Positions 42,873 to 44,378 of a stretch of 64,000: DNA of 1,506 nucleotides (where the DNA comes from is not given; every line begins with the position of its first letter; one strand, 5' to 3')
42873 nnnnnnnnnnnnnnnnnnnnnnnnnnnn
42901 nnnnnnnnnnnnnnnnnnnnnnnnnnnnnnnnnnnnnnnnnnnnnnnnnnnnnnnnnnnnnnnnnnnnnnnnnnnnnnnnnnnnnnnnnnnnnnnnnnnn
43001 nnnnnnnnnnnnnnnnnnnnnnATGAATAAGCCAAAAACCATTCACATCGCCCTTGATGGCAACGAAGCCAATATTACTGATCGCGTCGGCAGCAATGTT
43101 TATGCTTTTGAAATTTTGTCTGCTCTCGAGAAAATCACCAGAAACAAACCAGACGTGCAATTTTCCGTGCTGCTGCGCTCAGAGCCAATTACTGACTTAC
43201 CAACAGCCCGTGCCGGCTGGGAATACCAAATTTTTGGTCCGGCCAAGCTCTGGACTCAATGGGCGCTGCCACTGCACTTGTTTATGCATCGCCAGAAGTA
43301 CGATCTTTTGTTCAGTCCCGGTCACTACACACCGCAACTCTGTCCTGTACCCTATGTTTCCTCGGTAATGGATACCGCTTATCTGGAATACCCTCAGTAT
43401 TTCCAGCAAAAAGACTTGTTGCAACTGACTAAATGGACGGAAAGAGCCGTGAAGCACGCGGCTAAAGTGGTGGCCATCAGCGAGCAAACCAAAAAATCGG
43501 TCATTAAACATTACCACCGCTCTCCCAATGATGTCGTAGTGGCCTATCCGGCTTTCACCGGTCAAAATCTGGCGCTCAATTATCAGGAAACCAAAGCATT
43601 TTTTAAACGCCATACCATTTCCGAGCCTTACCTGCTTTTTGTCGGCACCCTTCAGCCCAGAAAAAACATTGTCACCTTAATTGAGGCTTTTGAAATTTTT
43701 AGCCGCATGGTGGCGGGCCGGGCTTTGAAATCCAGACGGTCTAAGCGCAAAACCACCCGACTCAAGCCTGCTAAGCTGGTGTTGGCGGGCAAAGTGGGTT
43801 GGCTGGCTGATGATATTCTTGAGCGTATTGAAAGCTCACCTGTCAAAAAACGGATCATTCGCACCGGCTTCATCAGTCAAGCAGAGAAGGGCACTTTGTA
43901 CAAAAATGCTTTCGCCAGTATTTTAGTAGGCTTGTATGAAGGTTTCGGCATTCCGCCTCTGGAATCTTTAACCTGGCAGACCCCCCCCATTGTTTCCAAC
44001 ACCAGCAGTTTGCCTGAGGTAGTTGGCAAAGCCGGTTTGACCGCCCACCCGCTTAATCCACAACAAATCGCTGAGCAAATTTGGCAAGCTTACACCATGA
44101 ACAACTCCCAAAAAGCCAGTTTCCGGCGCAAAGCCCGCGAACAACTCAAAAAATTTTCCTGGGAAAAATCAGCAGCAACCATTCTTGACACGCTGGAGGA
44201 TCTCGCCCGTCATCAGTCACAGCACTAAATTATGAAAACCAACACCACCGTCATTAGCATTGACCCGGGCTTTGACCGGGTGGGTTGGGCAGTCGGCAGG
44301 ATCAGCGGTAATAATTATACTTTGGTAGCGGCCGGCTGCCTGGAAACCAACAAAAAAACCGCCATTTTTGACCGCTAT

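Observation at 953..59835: Exceptionally large, near-contiguous cell-surface glycan locus (about 27 glycosyltransferases) bracketing ruvCAB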

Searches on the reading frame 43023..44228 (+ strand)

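Call 9: search_protein_families(library=pfam, proteins=[window:43023-44228:+], max_evalue=0.001)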
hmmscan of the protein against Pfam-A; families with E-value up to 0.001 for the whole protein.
window:43023-44228:+ (401 aa): 4 families
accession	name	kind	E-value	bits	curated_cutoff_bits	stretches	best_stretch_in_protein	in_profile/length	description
PF00534.26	Glycos_transf_1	-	2.9e-22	79.5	26.4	1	199-373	13-171/172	Glycosyl transferases group 1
PF13692.12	Glyco_trans_1_4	-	6.6e-16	59.3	27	1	202-357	2-140/142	Glycosyl transferases group 1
PF13439.12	Glyco_transf_4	-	4.9e-07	30.4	28.5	1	66-176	46-164/170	Glycosyltransferase Family 4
PF20706.3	GT4-conflict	-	0.00074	19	26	0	137-386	138-366/385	Family 4 Glycosyltransferase in conflict systems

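Call 79: search_protein_families(library=ncbifam, proteins=[window:43023-44228:+], max_evalue=1e-8)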
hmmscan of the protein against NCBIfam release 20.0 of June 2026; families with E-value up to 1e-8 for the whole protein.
window:43023-44228:+ (401 aa): 4 families
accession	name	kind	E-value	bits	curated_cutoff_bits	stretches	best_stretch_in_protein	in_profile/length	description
TIGR04047.1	MSMEG_0565_glyc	hypoth_equivalog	1.3e-21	77.1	259.85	1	265-389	245-369/373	MSMEG_0565 family glycosyltransferase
TIGR02149.1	glgA_Coryne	subfamily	1.8e-14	53.7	302.4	1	133-228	131-231/391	glycogen synthase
TIGR04157.1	glyco_rSAM_CFB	subfamily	2.1e-12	46.7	400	1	129-336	153-341/406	TIGR04157 family glycosyltransferase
NF038295.1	EPS_HpsP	equivalog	4.5e-12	45.7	550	1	132-393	139-386/388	hormogonium polysaccharide biosynthesis glycosyltransferase HpsP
